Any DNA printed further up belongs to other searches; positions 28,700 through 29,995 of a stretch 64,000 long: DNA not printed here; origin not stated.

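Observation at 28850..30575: Translationally coupled aspartate racemase → ATP-grasp ligase operon (8-nt overlap)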

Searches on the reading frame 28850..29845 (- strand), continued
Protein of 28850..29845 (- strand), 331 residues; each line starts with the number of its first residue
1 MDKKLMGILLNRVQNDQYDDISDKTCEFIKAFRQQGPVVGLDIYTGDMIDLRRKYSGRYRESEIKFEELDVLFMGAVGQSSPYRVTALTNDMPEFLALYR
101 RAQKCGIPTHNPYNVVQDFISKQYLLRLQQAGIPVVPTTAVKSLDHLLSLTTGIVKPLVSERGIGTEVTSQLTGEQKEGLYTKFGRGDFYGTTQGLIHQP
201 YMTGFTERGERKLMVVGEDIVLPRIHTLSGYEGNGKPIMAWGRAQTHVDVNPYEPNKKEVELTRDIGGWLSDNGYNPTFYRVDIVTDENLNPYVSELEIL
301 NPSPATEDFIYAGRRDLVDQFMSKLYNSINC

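Call 61: search_protein_families(library=ncbifam, proteins=[L004:4141-5001:+, L013:3717-4592:+, L017:2294-3226:+, L012:4339-5001:+, L006:5228-5998:+, L009:1409-2161:+, L003:5307-5990:+], max_evalue=0.00001)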
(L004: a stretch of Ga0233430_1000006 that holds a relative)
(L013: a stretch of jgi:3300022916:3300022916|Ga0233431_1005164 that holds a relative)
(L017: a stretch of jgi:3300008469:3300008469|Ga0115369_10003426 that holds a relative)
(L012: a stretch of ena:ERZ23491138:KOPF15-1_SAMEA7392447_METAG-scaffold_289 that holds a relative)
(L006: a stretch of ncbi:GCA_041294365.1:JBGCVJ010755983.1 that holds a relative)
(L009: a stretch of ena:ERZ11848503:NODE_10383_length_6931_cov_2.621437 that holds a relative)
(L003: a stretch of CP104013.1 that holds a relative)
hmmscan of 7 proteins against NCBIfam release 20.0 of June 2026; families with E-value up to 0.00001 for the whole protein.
L004:4141-5001:+ (286 aa): 5 families
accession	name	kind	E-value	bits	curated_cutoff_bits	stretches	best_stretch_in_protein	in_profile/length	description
NF002035.0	PRK00865.1-3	equivalog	2e-84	283.4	328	1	1-263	2-266/267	glutamate racemase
TIGR00067.1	glut_race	equivalog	2.7e-73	246.5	146.65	1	5-249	1-248/251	glutamate racemase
NF002034.1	PRK00865.1-1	equivalog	5.4e-39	134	408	1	7-204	3-203/260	glutamate racemase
NF052483.1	racemase_CuyB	equivalog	3.6e-12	46.7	190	1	58-207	65-215/225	cysteate racemase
TIGR00035.1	asp_race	subfamily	1.6e-10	41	93.1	1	44-205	56-215/236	amino acid racemase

L013:3717-4592:+ (291 aa): 5 families
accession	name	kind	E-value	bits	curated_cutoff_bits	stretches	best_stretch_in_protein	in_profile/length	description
NF002035.0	PRK00865.1-3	equivalog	5.6e-88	295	328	1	1-264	1-266/267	glutamate racemase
TIGR00067.1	glut_race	equivalog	2.1e-73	246.8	146.65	1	6-242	1-240/251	glutamate racemase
NF002034.1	PRK00865.1-1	equivalog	7.6e-38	130.2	408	1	8-225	3-223/260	glutamate racemase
TIGR00035.1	asp_race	subfamily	9.5e-15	54.8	93.1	1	45-221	56-231/236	amino acid racemase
NF052483.1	racemase_CuyB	equivalog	1.8e-13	51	190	1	59-208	65-215/225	cysteate racemase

L017:2294-3226:+ (310 aa): 5 families
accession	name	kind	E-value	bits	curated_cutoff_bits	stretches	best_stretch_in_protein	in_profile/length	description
NF002035.0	PRK00865.1-3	equivalog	1.6e-77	260.7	328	1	15-277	3-265/267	glutamate racemase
TIGR00067.1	glut_race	equivalog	3e-62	210.3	146.65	1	18-256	1-239/251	glutamate racemase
NF002034.1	PRK00865.1-1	equivalog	2.7e-26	92.4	408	1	20-225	3-210/260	glutamate racemase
NF052483.1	racemase_CuyB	equivalog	1.5e-10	41.4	190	1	73-220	67-214/225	cysteate racemase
TIGR00035.1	asp_race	subfamily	4e-09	36.4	93.1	1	61-205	60-205/236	amino acid racemase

L012:4339-5001:+ (220 aa): 5 families
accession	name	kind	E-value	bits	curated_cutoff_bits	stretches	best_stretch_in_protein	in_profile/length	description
NF052483.1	racemase_CuyB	equivalog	2.1e-51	175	190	1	2-216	1-223/225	cysteate racemase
TIGR00035.1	asp_race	subfamily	1.5e-44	152.4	93.1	1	1-215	4-219/236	amino acid racemase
NF007569.0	PRK10200.1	equivalog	7.4e-10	38.9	417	1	3-208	5-214/230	aspartate/glutamate racemase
NF002035.0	PRK00865.1-3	equivalog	5.1e-09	36.1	328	1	66-204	58-198/267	glutamate racemase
TIGR00067.1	glut_race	equivalog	3.1e-07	30.1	146.65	1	58-198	45-188/251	glutamate racemase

L006:5228-5998:+ (256 aa): 5 families
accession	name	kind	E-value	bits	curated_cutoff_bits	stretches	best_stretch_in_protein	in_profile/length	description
NF052483.1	racemase_CuyB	equivalog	3.2e-69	233.3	190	1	4-225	1-224/225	cysteate racemase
TIGR00035.1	asp_race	subfamily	1.2e-59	201.7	93.1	1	1-231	2-232/236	amino acid racemase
NF007569.0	PRK10200.1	equivalog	8.1e-18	65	417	1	1-227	1-229/230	aspartate/glutamate racemase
TIGR00067.1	glut_race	equivalog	1.2e-09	38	146.65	1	76-204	63-189/251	glutamate racemase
NF002035.0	PRK00865.1-3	equivalog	9.7e-08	31.9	328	1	71-203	62-192/267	glutamate racemase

L009:1409-2161:+ (250 aa): 6 families
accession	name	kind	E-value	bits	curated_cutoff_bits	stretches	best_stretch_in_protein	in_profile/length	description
NF052483.1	racemase_CuyB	equivalog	1.6e-68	231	190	1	4-223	1-222/225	cysteate racemase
TIGR00035.1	asp_race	subfamily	2.5e-65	220.4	93.1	1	1-230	2-231/236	amino acid racemase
NF007569.0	PRK10200.1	equivalog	1.3e-21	77.4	417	1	1-225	1-227/230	aspartate/glutamate racemase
TIGR00067.1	glut_race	equivalog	1e-13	51.3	146.65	1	53-202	37-187/251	glutamate racemase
NF002035.0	PRK00865.1-3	equivalog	1.2e-10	41.4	328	1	68-202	59-191/267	glutamate racemase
NF005679.0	PRK07475.1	subfamily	2.1e-06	27.3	231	1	56-199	61-209/246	hypothetical protein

L003:5307-5990:+ (227 aa): 5 families
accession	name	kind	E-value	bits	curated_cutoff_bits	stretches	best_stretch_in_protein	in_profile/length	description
TIGR00035.1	asp_race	subfamily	2.4e-61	207.4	93.1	1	2-213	27-234/236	amino acid racemase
NF052483.1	racemase_CuyB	equivalog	5.4e-57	193.3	190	1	2-205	23-224/225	cysteate racemase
NF007569.0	PRK10200.1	equivalog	1.1e-14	54.7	417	1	41-204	66-226/230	aspartate/glutamate racemase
TIGR00067.1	glut_race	equivalog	2.1e-13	50.3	146.65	1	48-181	59-186/251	glutamate racemase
NF002035.0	PRK00865.1-3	equivalog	1.2e-08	34.9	328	1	49-182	64-191/267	glutamate racemase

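Call 70: list_cluster_members(proteins=[window:28850-29845:-, P0003, P0005, P0007, P0009, P0013, P0018, P0021, window:29838-30575:-, window:25914-26855:+])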
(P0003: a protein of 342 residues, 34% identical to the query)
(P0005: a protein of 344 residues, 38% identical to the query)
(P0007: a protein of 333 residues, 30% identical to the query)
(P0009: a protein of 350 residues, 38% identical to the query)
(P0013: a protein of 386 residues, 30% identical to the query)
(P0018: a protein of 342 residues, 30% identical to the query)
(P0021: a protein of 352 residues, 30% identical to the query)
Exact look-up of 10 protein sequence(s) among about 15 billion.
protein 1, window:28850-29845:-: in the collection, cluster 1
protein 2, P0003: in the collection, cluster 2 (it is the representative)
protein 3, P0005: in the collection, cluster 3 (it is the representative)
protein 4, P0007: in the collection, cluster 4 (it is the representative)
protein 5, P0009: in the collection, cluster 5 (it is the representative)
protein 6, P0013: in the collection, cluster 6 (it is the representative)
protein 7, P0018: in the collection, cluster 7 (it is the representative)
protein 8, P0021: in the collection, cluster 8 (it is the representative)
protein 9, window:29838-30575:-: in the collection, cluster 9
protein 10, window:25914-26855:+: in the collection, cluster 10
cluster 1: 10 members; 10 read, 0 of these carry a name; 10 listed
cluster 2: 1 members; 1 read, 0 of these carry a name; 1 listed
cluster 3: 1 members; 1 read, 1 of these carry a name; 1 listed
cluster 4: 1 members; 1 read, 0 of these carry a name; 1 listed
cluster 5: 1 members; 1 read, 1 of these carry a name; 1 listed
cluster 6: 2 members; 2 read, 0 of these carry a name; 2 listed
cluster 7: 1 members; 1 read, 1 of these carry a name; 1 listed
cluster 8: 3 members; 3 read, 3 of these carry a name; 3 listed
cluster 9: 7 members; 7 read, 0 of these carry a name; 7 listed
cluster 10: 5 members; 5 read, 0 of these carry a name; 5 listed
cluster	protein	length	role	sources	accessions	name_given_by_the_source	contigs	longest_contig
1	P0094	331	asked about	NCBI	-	-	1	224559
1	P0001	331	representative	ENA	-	-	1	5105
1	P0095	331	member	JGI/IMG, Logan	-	-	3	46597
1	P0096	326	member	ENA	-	-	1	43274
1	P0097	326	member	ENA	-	-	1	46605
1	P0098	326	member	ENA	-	-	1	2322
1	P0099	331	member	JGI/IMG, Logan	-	-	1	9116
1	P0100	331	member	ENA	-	-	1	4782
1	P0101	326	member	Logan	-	-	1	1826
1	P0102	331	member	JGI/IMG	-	-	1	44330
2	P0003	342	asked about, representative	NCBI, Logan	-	-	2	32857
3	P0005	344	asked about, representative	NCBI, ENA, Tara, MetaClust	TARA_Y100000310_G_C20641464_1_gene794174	strand:- start:946 stop:1980 length:1035 start_codon:yes stop_codon:yes gene_type:complete | TARA_037_MES_0.1-0.22_C20641464_1_gene794174 "" ""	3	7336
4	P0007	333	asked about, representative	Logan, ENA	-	-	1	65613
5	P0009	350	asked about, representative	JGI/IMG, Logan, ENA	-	glutathione synthase/RimK-type ligase-like ATP-grasp enzyme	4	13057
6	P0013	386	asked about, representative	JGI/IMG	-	-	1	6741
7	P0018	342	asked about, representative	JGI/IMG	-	glutathione synthase/RimK-type ligase-like ATP-grasp enzyme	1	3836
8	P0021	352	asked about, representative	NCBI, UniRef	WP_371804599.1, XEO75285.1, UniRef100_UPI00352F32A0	hypothetical protein [Candidatus Lokiarchaeum ossiferum] | hypothetical protein n=1 Tax=Candidatus Lokiarchaeum ossiferum TaxID=2951803 ...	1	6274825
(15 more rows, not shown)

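Call 73: find_encoding_contigs(protein=window:28850-29845:-, flank=1500, max_places=4)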
Protein window:28850-29845:- (331 aa): no gene with exactly this product is on record in the collection.
